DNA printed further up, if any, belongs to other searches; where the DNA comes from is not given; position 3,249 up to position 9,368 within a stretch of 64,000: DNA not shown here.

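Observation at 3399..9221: Stand-alone 1940-aa DUF4011/Upf1-like helicase with extra enzymatic modules: candidate single-protein nucleic-acid surveillance or defence system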

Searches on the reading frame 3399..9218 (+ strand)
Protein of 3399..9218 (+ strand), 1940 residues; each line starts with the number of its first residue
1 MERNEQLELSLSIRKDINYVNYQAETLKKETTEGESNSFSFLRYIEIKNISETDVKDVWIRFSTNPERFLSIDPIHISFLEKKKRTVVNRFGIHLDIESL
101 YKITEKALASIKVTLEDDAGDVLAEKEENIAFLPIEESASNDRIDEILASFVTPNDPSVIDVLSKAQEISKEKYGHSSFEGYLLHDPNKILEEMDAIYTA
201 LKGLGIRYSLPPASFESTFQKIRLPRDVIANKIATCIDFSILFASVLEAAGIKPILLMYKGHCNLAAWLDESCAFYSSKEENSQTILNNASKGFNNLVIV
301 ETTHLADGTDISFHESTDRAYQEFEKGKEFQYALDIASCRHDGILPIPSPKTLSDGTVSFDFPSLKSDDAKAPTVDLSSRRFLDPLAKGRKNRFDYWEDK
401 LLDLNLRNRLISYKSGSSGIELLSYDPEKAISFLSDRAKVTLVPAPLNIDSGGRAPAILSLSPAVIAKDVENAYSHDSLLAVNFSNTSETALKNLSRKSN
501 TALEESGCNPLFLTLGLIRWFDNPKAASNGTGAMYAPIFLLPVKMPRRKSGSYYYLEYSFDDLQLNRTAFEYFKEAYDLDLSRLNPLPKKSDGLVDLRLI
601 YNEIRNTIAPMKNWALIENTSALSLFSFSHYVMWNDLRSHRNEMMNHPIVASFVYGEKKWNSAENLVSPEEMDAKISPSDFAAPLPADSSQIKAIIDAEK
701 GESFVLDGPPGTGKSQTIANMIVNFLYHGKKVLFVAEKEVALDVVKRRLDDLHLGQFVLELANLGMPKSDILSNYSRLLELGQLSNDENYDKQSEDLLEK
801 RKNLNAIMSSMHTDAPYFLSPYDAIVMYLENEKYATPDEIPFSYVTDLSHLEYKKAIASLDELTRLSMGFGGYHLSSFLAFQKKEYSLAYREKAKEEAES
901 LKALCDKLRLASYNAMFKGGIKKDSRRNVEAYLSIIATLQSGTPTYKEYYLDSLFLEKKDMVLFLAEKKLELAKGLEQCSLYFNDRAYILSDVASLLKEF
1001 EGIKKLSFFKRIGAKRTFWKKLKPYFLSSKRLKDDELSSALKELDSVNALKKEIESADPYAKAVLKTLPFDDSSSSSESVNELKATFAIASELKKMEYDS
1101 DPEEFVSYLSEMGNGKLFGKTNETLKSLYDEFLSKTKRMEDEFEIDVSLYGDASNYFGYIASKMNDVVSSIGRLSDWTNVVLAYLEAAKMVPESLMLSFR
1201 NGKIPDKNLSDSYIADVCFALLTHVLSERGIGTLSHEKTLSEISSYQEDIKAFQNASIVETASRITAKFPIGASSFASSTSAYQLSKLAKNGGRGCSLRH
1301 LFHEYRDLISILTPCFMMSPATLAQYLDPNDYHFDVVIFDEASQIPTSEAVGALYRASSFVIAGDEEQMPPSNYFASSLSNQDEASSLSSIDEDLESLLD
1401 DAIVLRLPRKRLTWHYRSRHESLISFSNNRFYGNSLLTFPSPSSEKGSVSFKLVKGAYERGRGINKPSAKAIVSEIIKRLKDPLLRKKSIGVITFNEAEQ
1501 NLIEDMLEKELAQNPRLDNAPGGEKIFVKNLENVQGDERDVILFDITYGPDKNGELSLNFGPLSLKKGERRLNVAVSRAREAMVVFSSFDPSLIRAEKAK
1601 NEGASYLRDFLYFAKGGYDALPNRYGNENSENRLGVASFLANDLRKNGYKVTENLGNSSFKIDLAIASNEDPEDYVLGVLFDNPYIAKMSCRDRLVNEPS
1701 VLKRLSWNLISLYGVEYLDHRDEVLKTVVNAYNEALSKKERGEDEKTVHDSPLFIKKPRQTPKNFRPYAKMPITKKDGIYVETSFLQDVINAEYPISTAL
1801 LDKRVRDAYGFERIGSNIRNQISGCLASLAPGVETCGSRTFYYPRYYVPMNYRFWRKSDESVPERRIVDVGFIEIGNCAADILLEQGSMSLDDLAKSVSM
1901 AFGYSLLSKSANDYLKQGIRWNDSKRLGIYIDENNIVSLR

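Call 4: search_protein_families(library=pfam, proteins=[window:3399-9218:+], max_evalue=1)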
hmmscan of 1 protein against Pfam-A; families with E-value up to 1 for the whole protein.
window:3399-9218:+ (1940 aa): 19 families
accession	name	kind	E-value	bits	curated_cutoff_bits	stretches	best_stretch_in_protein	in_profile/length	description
PF13195.11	DUF4011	-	3.1e-25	89.4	22.2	1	400-568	1-153/158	Protein of unknown function (DUF4011)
PF13087.12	AAA_12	-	1.4e-17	64.3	27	1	1397-1587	4-192/195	AAA domain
PF13086.12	AAA_11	-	2.4e-15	57.4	27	2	688-811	3-137/257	AAA domain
PF18741.7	MTES_1575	-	8.1e-13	48.7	38.2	1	1640-1731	5-95/96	REase_MTES_1575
PF11784.13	DUF3320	-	3.2e-05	24.3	25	1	1785-1820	15-50/50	Protein of unknown function (DUF3320)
PF13245.12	AAA_19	-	0.00017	22.2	25.1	1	691-746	1-58/134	AAA domain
PF13604.12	AAA_30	-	0.00047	20.4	27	1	691-748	6-65/191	AAA domain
PF04851.21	ResIII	-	0.00057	20.3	22.5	1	694-743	14-67/164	Type III restriction enzyme, res subunit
PF04473.18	DUF553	-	0.00057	19.8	20.5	1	215-259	44-87/140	Transglutaminase-like domain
PF01443.25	Viral_helicase1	-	0.0021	18.4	21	1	1328-1378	52-106/228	Viral superfamily 1 RNA helicase core domain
PF01580.24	FtsK_SpoIIIE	-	0.012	15.5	24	1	675-729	12-69/221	FtsK/SpoIIIE family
PF01841.26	Transglut_core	-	0.063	14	23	1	191-252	15-70/108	Transglutaminase-like superfamily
PF09848.15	SLFN-g3_helicase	-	0.11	12.2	24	0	1319-1347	65-93/354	Schlafen group 3, DNA/RNA helicase domain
PF01695.23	IstB_IS21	-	0.13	12.2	24.1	1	687-740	75-131/238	IstB-like ATP binding protein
PF00270.35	DEAD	-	0.16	12.2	26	1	690-744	3-61/167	DEAD/DEAH box helicase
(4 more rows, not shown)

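Call 5: search_protein_families(library=padloc, proteins=[window:3399-9218:+], max_evalue=0.01)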
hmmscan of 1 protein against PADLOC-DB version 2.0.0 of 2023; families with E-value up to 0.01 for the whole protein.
window:3399-9218:+ (1940 aa): 7 families
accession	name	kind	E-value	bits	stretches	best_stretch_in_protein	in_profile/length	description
PDLC05009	PDC-S37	-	1.2e-279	929.4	1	392-1926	8-1537/1550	-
PDLC02194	Hhe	-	1.5e-117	391.8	2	1293-1734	1340-1782/1911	-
PDLC03920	MkoA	-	1.4e-27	94.4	1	666-1590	593-1077/1112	-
PDLC03924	MkoC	-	2.4e-25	86.8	3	1412-1600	773-953/1136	-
PDLC03921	MkoA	-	1.8e-11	40.5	2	1478-1588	1469-1566/1607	-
PDLC04140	mad8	-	5e-08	30.8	1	693-941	19-186/314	mads_8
PDLC02895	DpdJ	-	0.0044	11.8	0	1525-1612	395-478/2112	DpdJ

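Call 6: search_protein_families(library=ncbifam, proteins=[window:3399-9218:+], max_evalue=0.01)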
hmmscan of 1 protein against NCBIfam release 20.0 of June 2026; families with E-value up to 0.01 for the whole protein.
window:3399-9218:+ (1940 aa): 6 families
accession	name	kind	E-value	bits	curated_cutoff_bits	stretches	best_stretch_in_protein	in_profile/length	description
NF058533.1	antiphage_ProA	equivalog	0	1467.2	1500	1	36-1905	6-1902/1903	anti-phage protein ProA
NF042953.1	Hhe_antiphage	equivalog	1.9e-176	589.2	2000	2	970-1795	917-1742/1797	DUF4011 domain-containing anti-phage protein Hhe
TIGR00376.1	TIGR00376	hypoth_equivalog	5.3e-26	91.2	348.9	3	1330-1438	362-455/639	IGHMBP2 family helicase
NF040671.1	PLuB_AAA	exception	8.9e-24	83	999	2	1330-1588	959-1231/1256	PLuB system helicase-like protein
TIGR01448.2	helicase_RecD2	equivalog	3.2e-05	22.3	500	1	670-736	300-366/713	SF1B family DNA helicase RecD2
TIGR01447.1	recD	equivalog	0.0044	15.6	310.15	0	693-724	155-186/597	exodeoxyribonuclease V subunit alpha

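Call 14: search_dna_similar(query=window:3399-9218:+, collection=plasmids, mode=protein, max_rows=15)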
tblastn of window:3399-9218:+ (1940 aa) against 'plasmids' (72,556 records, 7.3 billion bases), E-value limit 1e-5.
Records with a match: 540; places in all: 568; records where one place covers at least 80% of the query: 4.
Best place of each record, by identity: <60% 540.
By first word of the organism name: Klebsiella 244; Ralstonia 108; Acinetobacter 41; Rhizobium 20; Raoultella 12; Mesorhizobium 6; Paracoccus 6; Vibrio 5; Variovorax 5; Thioclava 4; and 66 more.
By predicted mobility (MOB-suite, as given by PLSDB): conjugative 217; non-mobilizable 175; mobilizable 148.
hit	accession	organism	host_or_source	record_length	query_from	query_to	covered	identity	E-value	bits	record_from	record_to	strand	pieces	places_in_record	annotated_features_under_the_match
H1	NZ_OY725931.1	Bacteroides finegoldii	-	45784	35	1920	85%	30.5%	1e-115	820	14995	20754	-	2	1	DUF3320 domain-containing protein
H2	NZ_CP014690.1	Gluconobacter albidus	water kefir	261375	37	1843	93%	27.4%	6e-170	587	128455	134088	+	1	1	DUF3320 domain-containing protein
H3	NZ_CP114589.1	Salinivibrio kushneri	-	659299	34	1747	88%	28.3%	1e-155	543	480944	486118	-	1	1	DUF4011 domain-containing protein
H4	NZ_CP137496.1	Pseudomonas aeruginosa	Homo sapiens,Bacterial culture sample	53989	17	1844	82%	30.5%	4e-92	652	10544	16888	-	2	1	DUF3320 domain-containing protein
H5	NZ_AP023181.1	Paraburkholderia sp. PGU19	Physopelta gutta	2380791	37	1905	78%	31.4%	5e-95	673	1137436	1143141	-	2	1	none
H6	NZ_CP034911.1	Sinorhizobium alkalisoli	single cell,root nodule of Sesbania ...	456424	36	1717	80%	30.3%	9e-84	610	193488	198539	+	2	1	DUF3320 domain-containing protein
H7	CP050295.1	Mesorhizobium loti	Oxytropis kamtschatica,cell ...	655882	37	1749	77%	31.2%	3e-88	625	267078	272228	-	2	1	DUF3320 domain-containing protein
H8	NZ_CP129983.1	Klebsiella variicola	-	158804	37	1738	72%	32.5%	5e-86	640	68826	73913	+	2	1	DUF3320 domain-containing protein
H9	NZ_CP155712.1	Klebsiella quasipneumoniae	Homo sapiens,urine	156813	37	1743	72%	32.4%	1e-86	643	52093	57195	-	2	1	DUF3320 domain-containing protein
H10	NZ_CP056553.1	Enterobacter sp. RHBSTW-00422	culture,Freshwater sample from ...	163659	37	1738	72%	32.5%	1e-86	642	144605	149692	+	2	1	DUF3320 domain-containing protein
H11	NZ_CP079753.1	Raoultella ornithinolytica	cell culture,urine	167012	37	1738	72%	32.5%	1e-86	642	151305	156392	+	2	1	DUF3320 domain-containing protein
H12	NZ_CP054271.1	Raoultella ornithinolytica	Sus scrofa domesticus,Whole ...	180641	37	1738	72%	32.5%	1e-86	642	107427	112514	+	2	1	DUF3320 domain-containing protein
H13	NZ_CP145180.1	Raoultella ornithinolytica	Hospital waste water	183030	37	1738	72%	32.5%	1e-86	642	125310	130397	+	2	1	DUF3320 domain-containing protein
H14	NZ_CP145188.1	Raoultella ornithinolytica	-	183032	37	1738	72%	32.5%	1e-86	642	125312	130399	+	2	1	DUF3320 domain-containing protein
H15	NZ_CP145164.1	Raoultella ornithinolytica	-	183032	37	1738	72%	32.5%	1e-86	642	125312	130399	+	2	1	DUF3320 domain-containing protein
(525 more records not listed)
